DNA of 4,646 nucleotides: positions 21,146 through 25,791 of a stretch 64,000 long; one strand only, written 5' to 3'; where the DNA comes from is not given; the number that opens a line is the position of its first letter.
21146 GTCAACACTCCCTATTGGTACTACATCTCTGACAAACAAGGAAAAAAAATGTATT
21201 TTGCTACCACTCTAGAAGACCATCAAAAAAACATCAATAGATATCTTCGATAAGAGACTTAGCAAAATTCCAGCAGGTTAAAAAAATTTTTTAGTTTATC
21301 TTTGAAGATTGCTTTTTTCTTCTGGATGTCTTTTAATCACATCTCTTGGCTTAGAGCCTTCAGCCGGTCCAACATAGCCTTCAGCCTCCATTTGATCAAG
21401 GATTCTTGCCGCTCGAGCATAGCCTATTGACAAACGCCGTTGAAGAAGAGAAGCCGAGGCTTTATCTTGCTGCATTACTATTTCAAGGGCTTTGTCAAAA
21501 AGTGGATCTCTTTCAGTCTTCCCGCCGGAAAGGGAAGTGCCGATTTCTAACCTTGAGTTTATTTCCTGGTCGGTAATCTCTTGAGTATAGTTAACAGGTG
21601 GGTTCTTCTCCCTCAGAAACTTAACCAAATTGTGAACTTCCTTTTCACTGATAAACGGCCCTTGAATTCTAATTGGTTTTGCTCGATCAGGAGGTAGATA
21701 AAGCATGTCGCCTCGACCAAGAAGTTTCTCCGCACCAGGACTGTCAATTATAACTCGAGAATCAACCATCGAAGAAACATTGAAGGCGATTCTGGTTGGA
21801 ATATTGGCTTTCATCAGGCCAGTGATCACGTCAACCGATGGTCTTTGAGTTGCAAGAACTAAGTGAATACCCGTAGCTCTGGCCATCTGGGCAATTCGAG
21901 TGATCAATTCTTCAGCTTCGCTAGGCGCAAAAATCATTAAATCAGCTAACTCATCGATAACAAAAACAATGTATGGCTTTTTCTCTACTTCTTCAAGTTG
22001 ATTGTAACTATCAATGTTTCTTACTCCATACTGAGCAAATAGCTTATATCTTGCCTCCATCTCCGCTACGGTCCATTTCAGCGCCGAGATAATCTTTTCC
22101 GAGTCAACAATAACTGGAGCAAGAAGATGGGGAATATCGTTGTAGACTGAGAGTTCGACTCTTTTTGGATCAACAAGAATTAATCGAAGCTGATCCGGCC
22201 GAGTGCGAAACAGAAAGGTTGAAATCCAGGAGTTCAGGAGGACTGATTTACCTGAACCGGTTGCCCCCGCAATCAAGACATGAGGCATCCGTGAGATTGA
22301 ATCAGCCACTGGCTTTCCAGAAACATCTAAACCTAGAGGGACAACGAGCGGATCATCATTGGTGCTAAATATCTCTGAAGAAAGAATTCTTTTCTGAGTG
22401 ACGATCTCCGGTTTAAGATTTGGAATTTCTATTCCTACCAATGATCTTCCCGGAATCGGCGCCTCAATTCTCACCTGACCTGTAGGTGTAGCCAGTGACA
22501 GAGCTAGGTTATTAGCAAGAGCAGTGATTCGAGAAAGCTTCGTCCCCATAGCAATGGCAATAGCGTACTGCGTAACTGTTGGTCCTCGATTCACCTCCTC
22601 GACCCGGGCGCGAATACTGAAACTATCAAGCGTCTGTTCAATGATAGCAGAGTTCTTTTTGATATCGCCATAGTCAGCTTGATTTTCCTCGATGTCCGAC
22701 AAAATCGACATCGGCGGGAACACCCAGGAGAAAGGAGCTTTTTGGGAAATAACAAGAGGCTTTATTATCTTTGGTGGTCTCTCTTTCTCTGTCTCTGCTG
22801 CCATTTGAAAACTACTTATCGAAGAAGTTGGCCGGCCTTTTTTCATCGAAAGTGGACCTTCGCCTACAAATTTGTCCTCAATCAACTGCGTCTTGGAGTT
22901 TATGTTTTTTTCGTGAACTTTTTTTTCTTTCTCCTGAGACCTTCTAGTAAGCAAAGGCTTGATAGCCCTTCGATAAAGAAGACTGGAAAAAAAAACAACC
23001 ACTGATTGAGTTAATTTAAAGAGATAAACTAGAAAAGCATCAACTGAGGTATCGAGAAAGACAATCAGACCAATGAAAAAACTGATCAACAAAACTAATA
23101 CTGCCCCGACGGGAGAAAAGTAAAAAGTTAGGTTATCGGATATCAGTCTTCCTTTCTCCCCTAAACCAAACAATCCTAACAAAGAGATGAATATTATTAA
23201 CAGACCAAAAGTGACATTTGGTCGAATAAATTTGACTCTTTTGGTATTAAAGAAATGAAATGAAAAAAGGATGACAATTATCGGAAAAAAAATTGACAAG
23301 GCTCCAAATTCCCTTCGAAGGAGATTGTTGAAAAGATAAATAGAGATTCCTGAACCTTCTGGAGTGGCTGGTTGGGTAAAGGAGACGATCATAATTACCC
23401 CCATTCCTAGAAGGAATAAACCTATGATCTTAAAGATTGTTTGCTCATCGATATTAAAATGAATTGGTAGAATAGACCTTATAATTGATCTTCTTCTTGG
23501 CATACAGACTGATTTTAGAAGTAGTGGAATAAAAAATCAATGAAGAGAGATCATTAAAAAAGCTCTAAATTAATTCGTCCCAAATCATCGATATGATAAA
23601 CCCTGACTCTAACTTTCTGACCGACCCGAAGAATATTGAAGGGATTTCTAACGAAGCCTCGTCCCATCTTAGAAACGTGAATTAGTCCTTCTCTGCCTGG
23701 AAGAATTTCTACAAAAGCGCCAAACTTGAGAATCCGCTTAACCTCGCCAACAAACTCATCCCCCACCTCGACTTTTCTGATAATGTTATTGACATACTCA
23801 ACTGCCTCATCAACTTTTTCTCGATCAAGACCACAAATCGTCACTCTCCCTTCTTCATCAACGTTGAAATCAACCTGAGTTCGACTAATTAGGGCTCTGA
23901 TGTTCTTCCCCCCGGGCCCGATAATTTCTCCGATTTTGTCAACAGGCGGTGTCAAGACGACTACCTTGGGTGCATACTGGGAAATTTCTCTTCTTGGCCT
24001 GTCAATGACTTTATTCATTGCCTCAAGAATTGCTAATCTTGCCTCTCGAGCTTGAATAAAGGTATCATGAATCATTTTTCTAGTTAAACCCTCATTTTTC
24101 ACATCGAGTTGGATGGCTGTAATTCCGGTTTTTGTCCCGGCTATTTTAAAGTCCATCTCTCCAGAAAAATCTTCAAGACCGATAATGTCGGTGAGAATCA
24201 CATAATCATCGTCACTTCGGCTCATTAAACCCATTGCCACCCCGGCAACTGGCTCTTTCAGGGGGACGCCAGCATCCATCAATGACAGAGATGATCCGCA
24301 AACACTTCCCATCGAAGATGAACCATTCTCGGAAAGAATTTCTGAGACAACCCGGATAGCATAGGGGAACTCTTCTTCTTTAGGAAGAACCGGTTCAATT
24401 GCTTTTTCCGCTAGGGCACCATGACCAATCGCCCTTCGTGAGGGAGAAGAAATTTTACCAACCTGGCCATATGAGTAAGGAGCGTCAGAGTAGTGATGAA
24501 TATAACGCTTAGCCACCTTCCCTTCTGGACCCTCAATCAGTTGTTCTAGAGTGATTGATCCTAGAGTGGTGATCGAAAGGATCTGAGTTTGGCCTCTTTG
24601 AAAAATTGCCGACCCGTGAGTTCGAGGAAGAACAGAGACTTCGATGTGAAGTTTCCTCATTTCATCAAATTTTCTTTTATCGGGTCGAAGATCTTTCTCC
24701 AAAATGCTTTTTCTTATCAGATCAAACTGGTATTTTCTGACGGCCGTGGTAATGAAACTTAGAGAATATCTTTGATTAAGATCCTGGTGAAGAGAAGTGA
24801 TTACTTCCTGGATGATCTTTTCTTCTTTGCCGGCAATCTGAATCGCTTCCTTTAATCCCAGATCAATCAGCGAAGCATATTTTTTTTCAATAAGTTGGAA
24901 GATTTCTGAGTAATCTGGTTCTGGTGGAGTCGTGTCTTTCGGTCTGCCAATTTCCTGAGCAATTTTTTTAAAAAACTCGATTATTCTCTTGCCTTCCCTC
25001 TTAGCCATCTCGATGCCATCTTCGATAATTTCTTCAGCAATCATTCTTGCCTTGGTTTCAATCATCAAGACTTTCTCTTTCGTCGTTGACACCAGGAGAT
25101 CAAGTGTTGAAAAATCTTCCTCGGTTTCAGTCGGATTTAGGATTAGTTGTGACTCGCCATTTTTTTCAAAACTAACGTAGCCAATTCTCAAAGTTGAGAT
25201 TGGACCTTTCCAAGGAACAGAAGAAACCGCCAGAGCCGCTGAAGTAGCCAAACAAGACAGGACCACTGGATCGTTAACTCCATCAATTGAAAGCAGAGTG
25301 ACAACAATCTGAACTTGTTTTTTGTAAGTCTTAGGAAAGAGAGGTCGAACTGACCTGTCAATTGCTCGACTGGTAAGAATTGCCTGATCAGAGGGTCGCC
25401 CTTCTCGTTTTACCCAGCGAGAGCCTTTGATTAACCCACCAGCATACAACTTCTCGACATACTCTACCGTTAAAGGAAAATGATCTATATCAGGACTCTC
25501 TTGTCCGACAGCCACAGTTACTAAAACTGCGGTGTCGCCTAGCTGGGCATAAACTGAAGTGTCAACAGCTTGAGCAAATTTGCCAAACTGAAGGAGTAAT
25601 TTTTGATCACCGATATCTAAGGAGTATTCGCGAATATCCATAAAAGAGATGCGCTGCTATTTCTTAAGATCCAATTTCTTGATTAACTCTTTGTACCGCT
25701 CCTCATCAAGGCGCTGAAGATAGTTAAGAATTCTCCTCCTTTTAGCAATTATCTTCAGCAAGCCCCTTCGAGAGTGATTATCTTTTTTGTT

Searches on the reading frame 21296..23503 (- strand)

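Call 43: search_protein_families(library=ncbifam, proteins=[window:21296-23503:-], max_evalue=1e-10)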
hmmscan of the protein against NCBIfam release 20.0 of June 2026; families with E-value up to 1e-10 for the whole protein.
window:21296-23503:- (735 aa): 5 families
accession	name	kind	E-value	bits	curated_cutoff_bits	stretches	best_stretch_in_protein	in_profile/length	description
NF007615.0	PRK10263.1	equivalog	1.7e-130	436.9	1566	2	506-724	1136-1350/1355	DNA translocase FtsK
TIGR03928.1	T7_EssCb_Firm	equivalog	3.5e-32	111.1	778.4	1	406-595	469-662/1296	type VII secretion protein EssC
TIGR03924.1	T7SS_EccC_a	equivalog_domain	1.2e-31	110.2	509.15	1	377-620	418-671/673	type VII secretion protein EccCa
TIGR03925.1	T7SS_EccC_b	equivalog_domain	1.3e-16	60.1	346.55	0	365-453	323-408/564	type VII secretion protein EccCb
NF041214.1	plasmid_TraB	equivalog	6.6e-15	54.6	800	1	407-583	249-416/639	plasmid transfer protein TraB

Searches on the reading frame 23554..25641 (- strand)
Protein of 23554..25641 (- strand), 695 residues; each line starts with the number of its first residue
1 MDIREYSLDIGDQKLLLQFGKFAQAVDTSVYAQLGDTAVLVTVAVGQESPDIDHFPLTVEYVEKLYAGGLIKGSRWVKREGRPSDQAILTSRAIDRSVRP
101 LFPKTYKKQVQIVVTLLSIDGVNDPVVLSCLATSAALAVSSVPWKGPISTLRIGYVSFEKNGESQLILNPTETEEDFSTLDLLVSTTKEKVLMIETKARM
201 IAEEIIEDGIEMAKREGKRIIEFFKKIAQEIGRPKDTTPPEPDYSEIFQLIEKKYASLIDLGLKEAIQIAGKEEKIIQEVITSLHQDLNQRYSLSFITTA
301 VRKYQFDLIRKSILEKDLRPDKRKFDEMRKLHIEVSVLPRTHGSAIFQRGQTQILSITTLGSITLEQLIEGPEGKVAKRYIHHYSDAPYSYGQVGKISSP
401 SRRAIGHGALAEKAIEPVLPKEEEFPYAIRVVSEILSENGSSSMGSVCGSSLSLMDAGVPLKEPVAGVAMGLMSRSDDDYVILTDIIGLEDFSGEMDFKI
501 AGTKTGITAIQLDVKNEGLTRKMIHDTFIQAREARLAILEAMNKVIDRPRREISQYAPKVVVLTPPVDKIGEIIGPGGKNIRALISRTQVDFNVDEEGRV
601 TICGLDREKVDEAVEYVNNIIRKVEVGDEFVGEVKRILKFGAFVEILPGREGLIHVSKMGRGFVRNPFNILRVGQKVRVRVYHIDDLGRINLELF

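Call 43: search_protein_families(library=ncbifam, proteins=[window:23554-25641:-], max_evalue=1e-10)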
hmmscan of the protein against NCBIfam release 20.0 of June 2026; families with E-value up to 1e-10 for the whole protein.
window:23554-25641:- (695 aa): 15 families
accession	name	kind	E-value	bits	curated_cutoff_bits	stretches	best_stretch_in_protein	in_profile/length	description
NF008805.1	PRK11824.1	equivalog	6.1e-241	801.6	471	1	7-693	3-679/683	polyribonucleotide nucleotidyltransferase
TIGR03591.1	polynuc_phos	equivalog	1.2e-236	787.4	525.05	1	10-693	2-685/689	polyribonucleotide nucleotidyltransferase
TIGR02696.1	pppGpp_PNP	exception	1.7e-175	585.4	1106.75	1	11-692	15-718/720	guanosine pentaphosphate synthetase I/polyribonucleotide nucleotidyltransferase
TIGR02065.1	ECX1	equivalog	7e-30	104.1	318.7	1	312-537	2-217/230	exosome complex exonuclease Rrp41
NF005208.0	PRK06676.1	equivalog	6.3e-18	64.9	368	1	618-686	270-338/391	30S ribosomal protein S1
NF006363.0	PRK08582.1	equivalog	2.5e-14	53.6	171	1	624-693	3-72/140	S1 domain-containing RNA-binding protein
NF010379.0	PRK13806.1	equivalog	1.1e-13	50.7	648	1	613-686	189-262/491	30S ribosomal protein S1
NF000907.0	PRK00087.1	equivalog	2.7e-13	49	624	1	618-686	555-623/671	bifunctional 4-hydroxy-3-methylbut-2-enyl diphosphate reductase/30S ribosomal protein S1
NF040579.1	S1_dom_CvfD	subfamily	5.6e-13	49.1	117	1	625-686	2-63/113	CvfD/Ygs/GSP13 family RNA-binding post-transcriptional regulator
NF003282.1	PRK04282.1-1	equivalog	1e-12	47.7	280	0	311-356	14-59/267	exosome complex protein Rrp42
NF004952.0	PRK06299.1-2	equivalog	1e-11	43.9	524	1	619-686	296-364/580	30S ribosomal protein S1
NF005973.0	PRK08059.1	equivalog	1.4e-11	44.6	148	1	622-686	3-67/123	S1 domain-containing post-transcriptional regulator GSP13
NF004953.0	PRK06299.1-3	equivalog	2.2e-11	42.8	720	1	617-685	289-358/580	30S ribosomal protein S1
NF005573.0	PRK07252.1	equivalog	3.5e-11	43.1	183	1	625-687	2-64/120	S1 RNA-binding domain-containing protein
NF004473.0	PRK05807.1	equivalog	4.4e-11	43.3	178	0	624-693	3-71/136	S1 domain-containing RNA-binding protein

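Call 44: find_homologous_proteins(query=window:23554-25641:-, max_evalue=1e-50)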
Query window:23554-25641:- (695 aa): 8000 proteins with E <= 1e-50 among 8000 candidates; the best 120 are listed.
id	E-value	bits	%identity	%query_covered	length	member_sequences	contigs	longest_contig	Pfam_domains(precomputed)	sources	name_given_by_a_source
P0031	0.0e+0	1519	100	100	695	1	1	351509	PF00013.36,PF03725.21,PF00575.30,PF01138.28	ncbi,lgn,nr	ncbi:MAG: polyribonucleotide nucleotidyltransferase [Patescibacteria group bacterium]|nr:polyribonuc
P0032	0.0e+0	1218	78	100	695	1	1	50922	PF00013.36,PF03725.21,PF00575.30,PF01138.28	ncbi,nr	ncbi:MAG: polyribonucleotide nucleotidyltransferase [Patescibacteria group bacterium]|nr:polyribonuc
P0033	0.0e+0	1203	77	100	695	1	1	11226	PF00013.36,PF03725.21,PF00575.30,PF03726.20,PF01138.28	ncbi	ncbi:MAG: polyribonucleotide nucleotidyltransferase [Candidatus Microgenomates bacterium]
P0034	0.0e+0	1197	76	100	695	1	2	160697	PF00013.36,PF03725.21,PF00575.30,PF01138.28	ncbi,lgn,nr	ncbi:MAG: polyribonucleotide nucleotidyltransferase [Patescibacteria group bacterium]|nr:MAG: polyri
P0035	0.0e+0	1166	74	100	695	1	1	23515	PF00013.36,PF03725.21,PF00575.30,PF01138.28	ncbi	ncbi:MAG: polyribonucleotide nucleotidyltransferase [Microgenomates group bacterium]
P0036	0.0e+0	1159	73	100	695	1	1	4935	PF00013.36,PF03725.21,PF00575.30,PF01138.28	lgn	-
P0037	0.0e+0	1153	74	100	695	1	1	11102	PF00013.36,PF03725.21,PF00575.30,PF01138.28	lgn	-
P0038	0.0e+0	1146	73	100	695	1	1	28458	PF00013.36,PF03725.21,PF00575.30,PF01138.28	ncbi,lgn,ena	-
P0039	0.0e+0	1145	74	100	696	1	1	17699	PF00013.36,PF03725.21,PF00575.30,PF01138.28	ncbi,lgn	-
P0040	0.0e+0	1144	74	100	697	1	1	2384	PF00013.36,PF03725.21,PF00575.30,PF01138.28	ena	-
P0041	0.0e+0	1142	74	100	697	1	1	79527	PF00013.36,PF03725.21,PF00575.30,PF01138.28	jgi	-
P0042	0.0e+0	1141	73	100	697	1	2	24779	PF00013.36,PF03725.21,PF00575.30,PF01138.28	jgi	jgi:polyribonucleotide nucleotidyltransferase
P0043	0.0e+0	1140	72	100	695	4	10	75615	PF00013.36,PF03725.21,PF00575.30,PF01138.28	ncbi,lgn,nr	ncbi:polyribonucleotide nucleotidyltransferase [Microgenomates bacterium UTCPR1]|nr:MAG: polyribonuc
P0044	0.0e+0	1139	73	100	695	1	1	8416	PF00013.36,PF03725.21,PF00575.30,PF01138.28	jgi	-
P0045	0.0e+0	1138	73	100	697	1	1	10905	PF00013.36,PF03725.21,PF00575.30,PF01138.28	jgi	-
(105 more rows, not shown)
